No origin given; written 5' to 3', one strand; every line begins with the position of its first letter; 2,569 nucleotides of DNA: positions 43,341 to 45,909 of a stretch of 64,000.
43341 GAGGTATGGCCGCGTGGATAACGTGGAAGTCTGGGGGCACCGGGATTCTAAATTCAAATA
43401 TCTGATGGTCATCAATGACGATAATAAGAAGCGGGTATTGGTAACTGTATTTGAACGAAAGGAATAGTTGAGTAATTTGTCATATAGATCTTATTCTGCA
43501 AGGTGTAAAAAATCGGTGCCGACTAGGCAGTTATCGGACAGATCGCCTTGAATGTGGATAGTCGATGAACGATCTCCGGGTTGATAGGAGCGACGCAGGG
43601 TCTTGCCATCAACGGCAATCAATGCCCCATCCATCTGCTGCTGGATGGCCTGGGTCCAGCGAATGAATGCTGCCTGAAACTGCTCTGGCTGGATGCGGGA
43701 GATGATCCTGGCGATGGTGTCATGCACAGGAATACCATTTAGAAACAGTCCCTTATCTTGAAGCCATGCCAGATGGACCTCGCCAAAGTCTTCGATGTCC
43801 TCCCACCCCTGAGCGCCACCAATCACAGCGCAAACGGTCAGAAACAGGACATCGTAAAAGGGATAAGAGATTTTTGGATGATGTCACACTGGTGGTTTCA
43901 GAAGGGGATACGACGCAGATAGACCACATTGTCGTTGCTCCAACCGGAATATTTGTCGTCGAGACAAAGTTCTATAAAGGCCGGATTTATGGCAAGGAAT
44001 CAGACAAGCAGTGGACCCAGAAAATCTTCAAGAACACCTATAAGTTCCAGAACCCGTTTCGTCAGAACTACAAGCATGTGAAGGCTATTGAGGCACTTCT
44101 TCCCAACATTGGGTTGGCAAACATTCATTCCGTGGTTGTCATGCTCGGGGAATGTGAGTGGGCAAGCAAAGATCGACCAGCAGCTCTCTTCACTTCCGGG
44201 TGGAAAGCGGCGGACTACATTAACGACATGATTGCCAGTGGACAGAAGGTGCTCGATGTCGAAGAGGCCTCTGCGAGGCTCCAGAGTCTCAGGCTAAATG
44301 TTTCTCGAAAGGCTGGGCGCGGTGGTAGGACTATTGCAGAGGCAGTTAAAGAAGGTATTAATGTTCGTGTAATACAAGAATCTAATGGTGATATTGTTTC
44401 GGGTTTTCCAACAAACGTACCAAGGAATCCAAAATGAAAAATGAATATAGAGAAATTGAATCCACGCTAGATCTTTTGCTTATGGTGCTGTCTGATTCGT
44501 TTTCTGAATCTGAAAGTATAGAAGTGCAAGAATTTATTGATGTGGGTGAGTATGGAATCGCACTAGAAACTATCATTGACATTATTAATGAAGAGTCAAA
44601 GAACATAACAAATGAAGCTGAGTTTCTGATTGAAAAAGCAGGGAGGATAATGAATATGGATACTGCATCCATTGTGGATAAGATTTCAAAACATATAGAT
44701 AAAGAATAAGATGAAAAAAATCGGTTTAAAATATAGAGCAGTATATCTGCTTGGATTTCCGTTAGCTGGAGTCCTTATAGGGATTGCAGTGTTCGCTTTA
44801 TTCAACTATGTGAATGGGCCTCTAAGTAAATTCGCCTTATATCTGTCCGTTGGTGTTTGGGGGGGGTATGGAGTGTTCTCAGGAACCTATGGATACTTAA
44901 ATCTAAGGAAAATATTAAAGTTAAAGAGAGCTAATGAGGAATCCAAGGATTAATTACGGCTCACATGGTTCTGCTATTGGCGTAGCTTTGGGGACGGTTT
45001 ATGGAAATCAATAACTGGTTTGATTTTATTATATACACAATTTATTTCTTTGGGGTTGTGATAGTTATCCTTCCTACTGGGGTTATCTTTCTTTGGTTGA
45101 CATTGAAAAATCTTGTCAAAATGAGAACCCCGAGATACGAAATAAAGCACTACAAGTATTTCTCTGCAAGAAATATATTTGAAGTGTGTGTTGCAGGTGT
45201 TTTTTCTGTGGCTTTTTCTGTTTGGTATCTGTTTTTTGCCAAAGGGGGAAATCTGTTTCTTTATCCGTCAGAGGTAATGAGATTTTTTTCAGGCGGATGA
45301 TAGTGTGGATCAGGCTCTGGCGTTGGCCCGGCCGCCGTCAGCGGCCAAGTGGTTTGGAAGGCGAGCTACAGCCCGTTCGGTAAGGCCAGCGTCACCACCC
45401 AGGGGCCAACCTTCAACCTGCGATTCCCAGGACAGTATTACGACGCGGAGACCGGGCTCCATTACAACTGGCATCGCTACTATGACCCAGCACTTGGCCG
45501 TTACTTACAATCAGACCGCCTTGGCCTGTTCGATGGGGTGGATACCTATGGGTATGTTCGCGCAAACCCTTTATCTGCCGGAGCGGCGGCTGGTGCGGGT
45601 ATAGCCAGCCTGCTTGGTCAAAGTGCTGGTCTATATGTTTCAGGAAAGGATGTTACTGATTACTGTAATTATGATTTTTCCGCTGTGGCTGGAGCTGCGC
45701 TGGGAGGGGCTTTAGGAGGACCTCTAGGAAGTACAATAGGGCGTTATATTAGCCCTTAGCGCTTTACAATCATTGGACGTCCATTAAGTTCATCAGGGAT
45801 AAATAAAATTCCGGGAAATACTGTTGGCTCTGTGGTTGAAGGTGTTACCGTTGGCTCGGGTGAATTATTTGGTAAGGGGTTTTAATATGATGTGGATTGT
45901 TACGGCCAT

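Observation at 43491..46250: Stacked orphan toxin/immunity-like cassettes: truncated NERD nuclease, small AT-rich genes, an orphan Rhs C-terminal toxin fragment and a membrane immunity candidate, next to an H-repeat transposase fragment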

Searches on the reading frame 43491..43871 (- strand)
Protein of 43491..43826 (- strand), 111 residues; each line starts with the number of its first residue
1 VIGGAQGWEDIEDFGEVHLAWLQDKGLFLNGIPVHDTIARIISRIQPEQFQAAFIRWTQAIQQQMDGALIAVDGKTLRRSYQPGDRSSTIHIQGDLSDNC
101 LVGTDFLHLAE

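Call 4: search_protein_families(library=pfam, proteins=[window:43491-43826:-], max_evalue=0.1)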
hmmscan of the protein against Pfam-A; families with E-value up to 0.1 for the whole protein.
window:43491-43826:- (111 aa): 2 families
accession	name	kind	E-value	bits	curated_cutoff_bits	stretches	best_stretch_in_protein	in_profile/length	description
PF13808.11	DDE_Tnp_1_assoc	-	3.5e-17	62.7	32.3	1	1-58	31-88/88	DDE_Tnp_1-associated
PF24225.1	DUF7441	-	0.055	14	27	0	10-37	33-60/68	Domain of unknown function (DUF7441)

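Call 20: search_protein_families(library=ncbifam, proteins=[window:43491-43826:-], max_evalue=0.01)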
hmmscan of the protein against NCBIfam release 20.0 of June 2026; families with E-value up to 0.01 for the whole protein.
window:43491-43826:- (111 aa): 1 family
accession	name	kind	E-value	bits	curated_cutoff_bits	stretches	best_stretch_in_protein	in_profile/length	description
NF033564.0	transpos_ISAs1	equivalog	2.2e-30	105.9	70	1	1-92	9-100/314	ISAs1 family transposase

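Call 25: search_dna_similar(query=window:43553-43871:-, collection=plasmids, mode=protein, max_rows=10)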
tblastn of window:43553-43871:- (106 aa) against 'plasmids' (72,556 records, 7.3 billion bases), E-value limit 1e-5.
Records with a match: 694; places in all: 915; records where one place covers at least 80% of the query: 669.
Best place of each record, by identity: 80-90% 344; 60-80% 25; <60% 325.
By first word of the organism name: Klebsiella 343; Escherichia 50; Sinorhizobium 38; Citrobacter 30; Aeromonas 18; Enterobacter 16; Vibrio 15; Pseudomonas 15; Nostoc 13; Rhizobium 11; and 67 more.
By predicted mobility (MOB-suite, as given by PLSDB): conjugative 438; non-mobilizable 168; mobilizable 88.
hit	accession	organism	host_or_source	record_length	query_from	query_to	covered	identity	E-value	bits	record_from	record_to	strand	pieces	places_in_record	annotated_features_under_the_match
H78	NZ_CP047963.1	Aeromonas media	cell culture,hospital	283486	1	106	100%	81.1%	2e-53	185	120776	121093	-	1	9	none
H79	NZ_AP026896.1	Aeromonas caviae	Microbe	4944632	1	106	100%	81.1%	2e-53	185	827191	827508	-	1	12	none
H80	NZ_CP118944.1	Aeromonas hydrophila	Homo sapiens,cell culture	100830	1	106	100%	81.1%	4e-53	184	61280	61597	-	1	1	ISAs1-like element ISAs12 family transposase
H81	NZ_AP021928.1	Aeromonas caviae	-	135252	1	106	100%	81.1%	4e-53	184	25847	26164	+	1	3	ISAs1-like element ISAs12 family transposase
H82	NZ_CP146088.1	Klebsiella pneumoniae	Homo sapiens,sputum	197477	1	106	100%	81.1%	4e-53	184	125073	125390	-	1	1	ISAs1-like element ISAs12 family transposase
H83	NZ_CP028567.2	Aeromonas hydrophila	Pure Culture,Sewage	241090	1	106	100%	81.1%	4e-53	184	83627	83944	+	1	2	ISAs1-like element ISAs12 family transposase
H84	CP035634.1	Enterobacter cloacae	Homo sapiens,blood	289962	1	106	100%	81.1%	4e-53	184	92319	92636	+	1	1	ISAs1-like element ISAs12 family transposase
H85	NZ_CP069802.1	Citrobacter sp. B72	cell culture,water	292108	1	106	100%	81.1%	4e-53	184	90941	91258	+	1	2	ISAs1-like element ISAs12 family transposase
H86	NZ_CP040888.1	Leclercia adecarboxylata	Homo sapiens,cell culture,stool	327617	1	106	100%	81.1%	4e-53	184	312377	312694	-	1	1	ISAs1-like element ISAs12 family transposase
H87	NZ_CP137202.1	Citrobacter freundii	Homo sapiens,sputum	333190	1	106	100%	81.1%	4e-53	184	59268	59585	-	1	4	ISAs1-like element ISAs12 family transposase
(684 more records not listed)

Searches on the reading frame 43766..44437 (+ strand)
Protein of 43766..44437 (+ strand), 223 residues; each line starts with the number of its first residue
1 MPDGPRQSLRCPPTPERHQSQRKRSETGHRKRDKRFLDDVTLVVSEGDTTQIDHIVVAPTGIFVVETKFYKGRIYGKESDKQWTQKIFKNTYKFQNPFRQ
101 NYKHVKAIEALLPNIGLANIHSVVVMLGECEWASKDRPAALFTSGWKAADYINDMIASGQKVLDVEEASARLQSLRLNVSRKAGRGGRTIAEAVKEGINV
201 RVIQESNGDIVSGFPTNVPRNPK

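Call 4: search_protein_families(library=pfam, proteins=[window:43766-44437:+], max_evalue=0.1)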
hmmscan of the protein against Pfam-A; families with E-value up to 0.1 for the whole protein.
window:43766-44437:+ (223 aa): 1 family
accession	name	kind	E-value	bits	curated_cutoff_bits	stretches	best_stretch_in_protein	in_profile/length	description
PF08378.17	NERD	-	6.6e-27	94.7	22.1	1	30-126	17-110/111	Nuclease-related domain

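Call 19: find_encoding_contigs(protein=window:43766-44437:+, flank=10000, max_places=10)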
Protein window:43766-44437:+ (223 aa): 1 contig read that carries it; 1 place shown.
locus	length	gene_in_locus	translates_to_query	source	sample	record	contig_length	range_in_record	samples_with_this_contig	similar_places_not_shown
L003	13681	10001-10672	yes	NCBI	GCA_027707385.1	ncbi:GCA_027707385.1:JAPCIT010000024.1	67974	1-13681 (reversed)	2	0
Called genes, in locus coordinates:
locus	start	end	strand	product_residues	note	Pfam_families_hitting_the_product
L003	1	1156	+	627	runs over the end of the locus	-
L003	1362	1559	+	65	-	-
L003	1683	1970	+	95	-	-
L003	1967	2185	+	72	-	-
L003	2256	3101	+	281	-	-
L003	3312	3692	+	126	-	-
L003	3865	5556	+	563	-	PF08273:Zn_Ribbon_Prim, PF23639:DUF7146, PF13362:Toprim_3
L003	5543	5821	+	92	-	-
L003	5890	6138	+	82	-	-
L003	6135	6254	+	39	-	-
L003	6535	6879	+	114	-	-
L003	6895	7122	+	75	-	-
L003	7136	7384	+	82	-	-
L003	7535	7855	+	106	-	-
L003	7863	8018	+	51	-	-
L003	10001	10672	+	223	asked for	PF08378:NERD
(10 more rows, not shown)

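Call 20: search_protein_families(library=ncbifam, proteins=[window:43766-44437:+], max_evalue=0.01)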
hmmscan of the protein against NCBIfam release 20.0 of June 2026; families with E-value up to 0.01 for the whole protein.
window:43766-44437:+ (223 aa): 2 families
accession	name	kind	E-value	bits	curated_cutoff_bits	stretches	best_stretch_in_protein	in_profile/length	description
NF047741.1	antiphage_MADS6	equivalog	6.4e-08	31.6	460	1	44-113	40-104/612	methylation-associated defense system protein kinase MAD6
NF033442.0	BREX_PglW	equivalog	1.8e-06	26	990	1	44-112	41-108/1391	BREX system serine/threonine kinase PglW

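Call 31: search_protein_families(library=padloc, proteins=[window:43766-44437:+], max_evalue=0.001)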
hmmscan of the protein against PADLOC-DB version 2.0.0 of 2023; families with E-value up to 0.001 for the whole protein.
window:43766-44437:+ (223 aa): 2 families
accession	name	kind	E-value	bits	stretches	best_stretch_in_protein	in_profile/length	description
PDLC02512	PglW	-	1.9e-08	30.7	1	40-113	40-111/1403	PglW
PDLC03921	MkoA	-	0.00025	16.8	1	41-131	36-128/1607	-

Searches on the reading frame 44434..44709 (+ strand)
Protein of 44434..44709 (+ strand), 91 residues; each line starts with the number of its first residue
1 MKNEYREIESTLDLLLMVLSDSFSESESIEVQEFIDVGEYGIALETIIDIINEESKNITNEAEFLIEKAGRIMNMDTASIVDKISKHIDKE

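Call 4: search_protein_families(library=pfam, proteins=[window:44434-44709:+], max_evalue=0.1)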
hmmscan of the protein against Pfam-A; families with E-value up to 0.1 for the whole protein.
window:44434-44709:+ (91 aa): 0 families

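Call 20: search_protein_families(library=ncbifam, proteins=[window:44434-44709:+], max_evalue=0.01)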
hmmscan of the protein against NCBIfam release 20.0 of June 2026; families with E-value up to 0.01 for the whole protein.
window:44434-44709:+ (91 aa): 1 family
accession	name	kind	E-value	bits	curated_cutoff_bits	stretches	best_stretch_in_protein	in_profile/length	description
NF033691.1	immunity_MafI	subfamily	5.9e-18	64.5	31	1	8-74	1-67/67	MafI family immunity protein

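Call 50: find_encoding_contigs(protein=window:44434-44709:+, flank=6000, max_places=10)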
Protein window:44434-44709:+ (91 aa): 23 contigs read that carry it; 10 places shown.
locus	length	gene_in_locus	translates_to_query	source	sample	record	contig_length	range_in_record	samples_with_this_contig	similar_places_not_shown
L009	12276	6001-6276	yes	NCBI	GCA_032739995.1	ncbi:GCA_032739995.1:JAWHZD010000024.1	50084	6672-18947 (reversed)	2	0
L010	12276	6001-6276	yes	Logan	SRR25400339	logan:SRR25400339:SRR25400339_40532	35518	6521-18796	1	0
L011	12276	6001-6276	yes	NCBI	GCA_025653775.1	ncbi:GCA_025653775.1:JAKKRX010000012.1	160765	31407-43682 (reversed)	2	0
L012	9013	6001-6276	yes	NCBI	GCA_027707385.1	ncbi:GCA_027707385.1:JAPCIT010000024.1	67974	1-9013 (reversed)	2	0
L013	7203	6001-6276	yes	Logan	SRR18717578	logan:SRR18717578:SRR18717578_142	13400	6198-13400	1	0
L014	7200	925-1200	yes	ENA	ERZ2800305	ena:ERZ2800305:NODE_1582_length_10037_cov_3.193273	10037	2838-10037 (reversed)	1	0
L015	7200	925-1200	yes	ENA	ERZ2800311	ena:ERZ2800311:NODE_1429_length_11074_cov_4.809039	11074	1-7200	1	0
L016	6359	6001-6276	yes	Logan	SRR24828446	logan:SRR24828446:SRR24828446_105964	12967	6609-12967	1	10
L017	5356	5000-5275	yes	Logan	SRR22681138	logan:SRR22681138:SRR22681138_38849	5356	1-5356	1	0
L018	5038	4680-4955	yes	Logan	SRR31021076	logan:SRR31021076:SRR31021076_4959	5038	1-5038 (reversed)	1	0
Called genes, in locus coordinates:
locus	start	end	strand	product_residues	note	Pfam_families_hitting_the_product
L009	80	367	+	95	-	-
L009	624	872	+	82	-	-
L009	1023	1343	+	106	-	-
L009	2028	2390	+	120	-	-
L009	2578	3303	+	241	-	-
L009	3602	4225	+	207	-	PF08378:NERD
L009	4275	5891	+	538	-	PF14104:DUF4277, PF01609:DDE_Tnp_1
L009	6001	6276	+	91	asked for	-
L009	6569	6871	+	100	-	-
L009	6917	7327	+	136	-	PF25023:TEN_YD-shell (weak)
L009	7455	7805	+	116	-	-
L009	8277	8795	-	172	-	-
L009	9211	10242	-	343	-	-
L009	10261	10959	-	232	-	-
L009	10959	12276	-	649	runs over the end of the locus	PF00270:DEAD (weak), PF13307:Helicase_C_2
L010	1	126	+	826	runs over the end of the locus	PF13307:Helicase_C_2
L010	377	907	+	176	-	-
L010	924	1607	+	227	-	PF08378:NERD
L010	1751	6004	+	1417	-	PF20148:DUF6531, PF25023:TEN_YD-shell, PF05593:RHS_repeat (weak), PF25023:TEN_YD-shell, PF05593:RHS_repeat, PF25023:TEN_YD-shell, PF03527:RHS, PF14436:EndoU_bacteria, +2 more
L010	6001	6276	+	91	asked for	-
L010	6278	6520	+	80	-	-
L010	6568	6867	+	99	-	-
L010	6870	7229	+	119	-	-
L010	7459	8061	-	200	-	-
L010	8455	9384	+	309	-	-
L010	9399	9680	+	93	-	-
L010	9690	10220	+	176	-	-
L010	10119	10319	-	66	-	-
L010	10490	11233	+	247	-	PF00589:Phage_integrase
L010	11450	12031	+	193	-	PF07929:PRiA4_ORF3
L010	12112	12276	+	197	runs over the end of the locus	PF00239:Resolvase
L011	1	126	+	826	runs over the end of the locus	PF13307:Helicase_C_2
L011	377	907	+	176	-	-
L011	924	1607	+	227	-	PF08378:NERD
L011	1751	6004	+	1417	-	PF20148:DUF6531, PF25023:TEN_YD-shell, PF05593:RHS_repeat (weak), PF25023:TEN_YD-shell, PF05593:RHS_repeat, PF25023:TEN_YD-shell, PF03527:RHS, PF14436:EndoU_bacteria, +2 more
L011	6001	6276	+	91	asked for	-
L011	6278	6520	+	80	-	-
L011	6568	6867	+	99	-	-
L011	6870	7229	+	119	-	-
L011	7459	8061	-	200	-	-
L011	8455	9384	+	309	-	-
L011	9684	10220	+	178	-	-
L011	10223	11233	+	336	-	PF00589:Phage_integrase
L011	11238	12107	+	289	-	PF00929:RNase_T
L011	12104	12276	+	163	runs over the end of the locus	-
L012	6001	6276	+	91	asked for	-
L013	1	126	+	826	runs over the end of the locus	PF13307:Helicase_C_2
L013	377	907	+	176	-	-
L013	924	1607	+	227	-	PF08378:NERD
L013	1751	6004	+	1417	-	PF20148:DUF6531, PF25023:TEN_YD-shell, PF05593:RHS_repeat (weak), PF25023:TEN_YD-shell, PF05593:RHS_repeat, PF25023:TEN_YD-shell, PF03527:RHS, PF14436:EndoU_bacteria, +2 more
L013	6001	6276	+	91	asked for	-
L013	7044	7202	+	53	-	?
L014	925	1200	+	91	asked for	-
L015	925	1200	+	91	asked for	-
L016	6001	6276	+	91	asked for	-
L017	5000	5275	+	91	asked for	-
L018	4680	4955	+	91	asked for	-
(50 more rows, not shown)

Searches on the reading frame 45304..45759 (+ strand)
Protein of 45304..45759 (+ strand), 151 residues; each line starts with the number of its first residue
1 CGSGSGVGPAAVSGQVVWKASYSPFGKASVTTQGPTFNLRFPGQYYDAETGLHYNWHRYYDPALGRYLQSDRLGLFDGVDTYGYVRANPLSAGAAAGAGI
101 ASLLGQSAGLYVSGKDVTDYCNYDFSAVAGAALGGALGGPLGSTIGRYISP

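Call 4: search_protein_families(library=pfam, proteins=[window:45304-45759:+], max_evalue=0.1)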
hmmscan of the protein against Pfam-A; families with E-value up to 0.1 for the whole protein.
window:45304-45759:+ (151 aa): 4 families
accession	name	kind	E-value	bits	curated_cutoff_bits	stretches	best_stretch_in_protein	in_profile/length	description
PF03527.20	RHS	-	0.0056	17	27.9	1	13-29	19-35/38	RHS protein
PF17780.6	OCRE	-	0.012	16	24.7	1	43-71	12-42/52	OCRE domain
PF13488.11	Gly-zipper_Omp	-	0.014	15.7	25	1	127-149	20-42/46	Glycine zipper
PF24241.1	Deam_C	-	0.034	14.5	27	1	105-132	77-104/136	Putative cytidine deaminase, C-terminal domain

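Call 20: search_protein_families(library=ncbifam, proteins=[window:45304-45759:+], max_evalue=0.01)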
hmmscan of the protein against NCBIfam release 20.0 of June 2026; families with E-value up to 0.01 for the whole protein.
window:45304-45759:+ (151 aa): 2 families
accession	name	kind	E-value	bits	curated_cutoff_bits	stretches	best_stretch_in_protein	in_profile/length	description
TIGR03696.1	Rhs_assc_core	domain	8.2e-22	77.5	32.5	1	22-91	1-69/76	RHS repeat-associated core domain-containing protein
NF041261.1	RHS_core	equivalog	1.6e-13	49.5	2000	1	13-91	1175-1254/1261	RHS element core protein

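Call 63: find_encoding_contigs(protein=window:45349-45759:+, flank=6000, max_places=10)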
Protein window:45349-45759:+ (136 aa): 2 contigs read that carry it; 2 places shown.
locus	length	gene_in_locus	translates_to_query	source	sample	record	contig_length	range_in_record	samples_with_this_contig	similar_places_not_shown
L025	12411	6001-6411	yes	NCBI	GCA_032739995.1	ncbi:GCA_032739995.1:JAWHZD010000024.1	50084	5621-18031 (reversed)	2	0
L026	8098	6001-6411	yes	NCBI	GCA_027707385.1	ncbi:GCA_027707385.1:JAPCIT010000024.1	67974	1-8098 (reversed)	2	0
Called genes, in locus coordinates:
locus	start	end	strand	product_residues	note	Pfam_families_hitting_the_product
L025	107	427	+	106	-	-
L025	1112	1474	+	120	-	-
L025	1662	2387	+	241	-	-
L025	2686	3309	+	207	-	PF08378:NERD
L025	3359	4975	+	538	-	PF14104:DUF4277, PF01609:DDE_Tnp_1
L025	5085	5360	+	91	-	-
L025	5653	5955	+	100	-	-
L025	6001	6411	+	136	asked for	PF25023:TEN_YD-shell (weak)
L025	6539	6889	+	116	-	-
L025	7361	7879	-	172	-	-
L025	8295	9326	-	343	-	-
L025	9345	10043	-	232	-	-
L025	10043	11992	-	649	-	PF00270:DEAD (weak), PF13307:Helicase_C_2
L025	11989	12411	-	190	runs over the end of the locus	-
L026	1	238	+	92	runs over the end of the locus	-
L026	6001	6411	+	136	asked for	PF25023:TEN_YD-shell (weak)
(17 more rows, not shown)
